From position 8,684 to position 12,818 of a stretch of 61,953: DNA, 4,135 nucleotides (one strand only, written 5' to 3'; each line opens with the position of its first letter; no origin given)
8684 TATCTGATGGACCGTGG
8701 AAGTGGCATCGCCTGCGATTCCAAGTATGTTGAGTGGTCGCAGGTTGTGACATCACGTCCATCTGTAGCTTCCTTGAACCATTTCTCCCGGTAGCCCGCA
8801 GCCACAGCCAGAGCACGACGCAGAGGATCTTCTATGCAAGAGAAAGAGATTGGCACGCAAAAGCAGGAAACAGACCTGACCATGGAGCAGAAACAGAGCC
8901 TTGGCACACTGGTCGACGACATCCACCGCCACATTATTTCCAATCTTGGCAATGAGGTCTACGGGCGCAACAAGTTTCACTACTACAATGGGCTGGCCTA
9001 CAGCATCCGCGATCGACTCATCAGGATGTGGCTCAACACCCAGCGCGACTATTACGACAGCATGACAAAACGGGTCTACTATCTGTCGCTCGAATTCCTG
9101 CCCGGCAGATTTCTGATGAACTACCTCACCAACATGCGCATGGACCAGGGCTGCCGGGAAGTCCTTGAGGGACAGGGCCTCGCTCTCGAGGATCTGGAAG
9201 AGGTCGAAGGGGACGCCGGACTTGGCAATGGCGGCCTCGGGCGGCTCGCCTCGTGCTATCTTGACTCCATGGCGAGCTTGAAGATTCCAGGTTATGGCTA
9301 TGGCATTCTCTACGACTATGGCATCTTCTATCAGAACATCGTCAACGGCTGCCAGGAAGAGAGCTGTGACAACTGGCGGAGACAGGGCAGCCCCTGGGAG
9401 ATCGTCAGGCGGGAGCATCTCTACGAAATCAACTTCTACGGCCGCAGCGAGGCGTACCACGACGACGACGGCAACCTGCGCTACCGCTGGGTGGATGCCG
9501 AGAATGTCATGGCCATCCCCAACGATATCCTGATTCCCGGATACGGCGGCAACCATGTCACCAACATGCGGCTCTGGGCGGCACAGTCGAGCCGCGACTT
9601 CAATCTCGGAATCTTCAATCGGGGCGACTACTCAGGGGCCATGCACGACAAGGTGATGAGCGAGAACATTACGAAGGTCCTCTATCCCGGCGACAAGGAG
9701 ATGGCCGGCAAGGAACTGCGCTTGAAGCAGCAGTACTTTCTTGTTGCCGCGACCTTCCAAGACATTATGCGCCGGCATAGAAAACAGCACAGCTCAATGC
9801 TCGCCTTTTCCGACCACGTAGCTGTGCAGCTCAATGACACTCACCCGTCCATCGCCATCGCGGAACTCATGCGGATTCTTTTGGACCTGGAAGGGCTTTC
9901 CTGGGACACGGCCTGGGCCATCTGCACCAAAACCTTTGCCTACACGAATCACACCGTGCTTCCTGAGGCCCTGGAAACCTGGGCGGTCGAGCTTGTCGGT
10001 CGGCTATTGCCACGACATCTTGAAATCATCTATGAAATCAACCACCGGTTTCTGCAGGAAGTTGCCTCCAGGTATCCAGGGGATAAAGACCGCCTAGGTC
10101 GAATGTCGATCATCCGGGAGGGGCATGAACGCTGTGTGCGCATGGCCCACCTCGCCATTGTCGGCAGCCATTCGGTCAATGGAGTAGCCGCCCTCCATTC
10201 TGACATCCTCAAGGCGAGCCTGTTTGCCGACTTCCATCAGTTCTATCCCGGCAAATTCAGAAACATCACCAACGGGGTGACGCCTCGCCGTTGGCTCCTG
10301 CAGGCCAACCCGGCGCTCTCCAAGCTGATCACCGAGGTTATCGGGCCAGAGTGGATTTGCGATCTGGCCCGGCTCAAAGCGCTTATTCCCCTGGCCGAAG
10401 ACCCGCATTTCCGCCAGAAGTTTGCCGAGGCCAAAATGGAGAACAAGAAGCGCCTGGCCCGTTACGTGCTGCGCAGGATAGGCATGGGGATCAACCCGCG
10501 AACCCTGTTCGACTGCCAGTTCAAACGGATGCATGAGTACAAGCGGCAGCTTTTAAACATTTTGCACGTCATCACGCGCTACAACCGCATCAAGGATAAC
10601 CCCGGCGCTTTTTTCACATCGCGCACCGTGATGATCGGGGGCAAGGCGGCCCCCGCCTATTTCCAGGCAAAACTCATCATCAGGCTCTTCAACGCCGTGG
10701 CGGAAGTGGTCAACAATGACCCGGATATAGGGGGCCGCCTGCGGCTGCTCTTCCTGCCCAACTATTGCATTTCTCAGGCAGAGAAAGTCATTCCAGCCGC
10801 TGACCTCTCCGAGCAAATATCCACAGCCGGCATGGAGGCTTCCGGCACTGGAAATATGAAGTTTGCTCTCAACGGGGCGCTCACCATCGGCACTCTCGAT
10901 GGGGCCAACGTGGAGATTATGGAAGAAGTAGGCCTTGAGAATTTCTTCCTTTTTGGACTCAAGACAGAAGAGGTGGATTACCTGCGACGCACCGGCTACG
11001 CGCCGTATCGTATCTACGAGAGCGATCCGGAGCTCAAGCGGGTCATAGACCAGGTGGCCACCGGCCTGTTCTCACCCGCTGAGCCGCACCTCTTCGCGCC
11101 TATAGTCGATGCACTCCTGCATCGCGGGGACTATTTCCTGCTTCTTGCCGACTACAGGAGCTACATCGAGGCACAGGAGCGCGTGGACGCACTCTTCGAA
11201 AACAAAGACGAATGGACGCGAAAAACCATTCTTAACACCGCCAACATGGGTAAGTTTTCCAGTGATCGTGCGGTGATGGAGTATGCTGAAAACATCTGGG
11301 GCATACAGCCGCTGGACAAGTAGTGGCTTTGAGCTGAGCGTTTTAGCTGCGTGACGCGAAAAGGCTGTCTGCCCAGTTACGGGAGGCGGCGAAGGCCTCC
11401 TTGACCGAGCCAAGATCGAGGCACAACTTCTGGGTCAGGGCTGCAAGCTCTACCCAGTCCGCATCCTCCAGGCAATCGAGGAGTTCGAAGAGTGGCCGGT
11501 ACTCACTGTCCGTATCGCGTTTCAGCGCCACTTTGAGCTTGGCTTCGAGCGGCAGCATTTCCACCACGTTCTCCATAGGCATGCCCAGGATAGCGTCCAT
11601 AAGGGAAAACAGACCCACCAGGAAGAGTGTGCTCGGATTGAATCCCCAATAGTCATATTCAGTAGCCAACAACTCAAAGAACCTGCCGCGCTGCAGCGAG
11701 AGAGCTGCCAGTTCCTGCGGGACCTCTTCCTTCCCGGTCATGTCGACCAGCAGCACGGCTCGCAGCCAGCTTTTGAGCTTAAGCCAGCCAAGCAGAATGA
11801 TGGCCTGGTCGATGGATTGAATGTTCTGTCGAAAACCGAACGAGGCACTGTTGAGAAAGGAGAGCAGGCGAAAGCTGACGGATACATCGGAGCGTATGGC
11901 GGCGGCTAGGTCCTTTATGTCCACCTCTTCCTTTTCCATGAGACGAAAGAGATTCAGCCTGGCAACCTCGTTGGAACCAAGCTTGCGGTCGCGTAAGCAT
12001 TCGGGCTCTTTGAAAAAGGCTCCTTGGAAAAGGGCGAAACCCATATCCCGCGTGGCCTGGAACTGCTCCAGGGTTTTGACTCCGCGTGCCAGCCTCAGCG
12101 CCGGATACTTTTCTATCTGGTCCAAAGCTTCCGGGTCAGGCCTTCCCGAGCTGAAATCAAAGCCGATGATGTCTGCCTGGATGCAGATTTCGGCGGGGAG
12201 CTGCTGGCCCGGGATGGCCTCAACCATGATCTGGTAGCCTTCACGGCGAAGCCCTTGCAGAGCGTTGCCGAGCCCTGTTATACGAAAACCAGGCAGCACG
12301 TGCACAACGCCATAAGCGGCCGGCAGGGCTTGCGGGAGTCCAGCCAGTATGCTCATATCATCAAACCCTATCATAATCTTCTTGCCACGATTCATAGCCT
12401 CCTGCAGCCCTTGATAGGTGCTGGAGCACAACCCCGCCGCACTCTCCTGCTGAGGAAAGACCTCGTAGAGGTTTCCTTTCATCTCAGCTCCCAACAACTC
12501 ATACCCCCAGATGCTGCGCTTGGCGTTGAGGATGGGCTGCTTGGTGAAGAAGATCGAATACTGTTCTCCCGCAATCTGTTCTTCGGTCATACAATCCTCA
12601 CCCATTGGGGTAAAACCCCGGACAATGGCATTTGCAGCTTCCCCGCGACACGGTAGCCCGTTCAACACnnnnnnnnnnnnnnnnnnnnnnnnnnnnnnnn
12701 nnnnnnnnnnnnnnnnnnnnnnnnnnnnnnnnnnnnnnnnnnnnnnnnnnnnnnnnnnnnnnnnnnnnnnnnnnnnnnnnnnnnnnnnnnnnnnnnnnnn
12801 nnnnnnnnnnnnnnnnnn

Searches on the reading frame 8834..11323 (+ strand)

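Call 39: search_protein_families(library=pfam, proteins=[window:8834-11323:+])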
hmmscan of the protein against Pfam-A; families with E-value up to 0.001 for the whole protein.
window:8834-11323:+ (829 aa): 1 family
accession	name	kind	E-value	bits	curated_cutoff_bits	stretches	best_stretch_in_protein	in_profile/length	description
PF00343.26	Phosphorylase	-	0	1078.3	27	1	112-824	2-713/713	Carbohydrate phosphorylase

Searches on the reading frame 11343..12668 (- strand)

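Call 33: search_protein_families(library=ncbifam, proteins=[window:11343-12668:-])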
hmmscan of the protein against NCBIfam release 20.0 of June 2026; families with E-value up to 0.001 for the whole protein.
window:11343-12668:- (441 aa): 0 families

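Call 39: search_protein_families(library=pfam, proteins=[window:11343-12668:-])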
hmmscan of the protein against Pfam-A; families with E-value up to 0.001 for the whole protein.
window:11343-12668:- (441 aa): 1 family
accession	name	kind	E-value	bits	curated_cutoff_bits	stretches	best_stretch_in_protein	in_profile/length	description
PF08668.18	HDOD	-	4.4e-16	59.4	22.9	1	239-354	10-127/196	HDOD domain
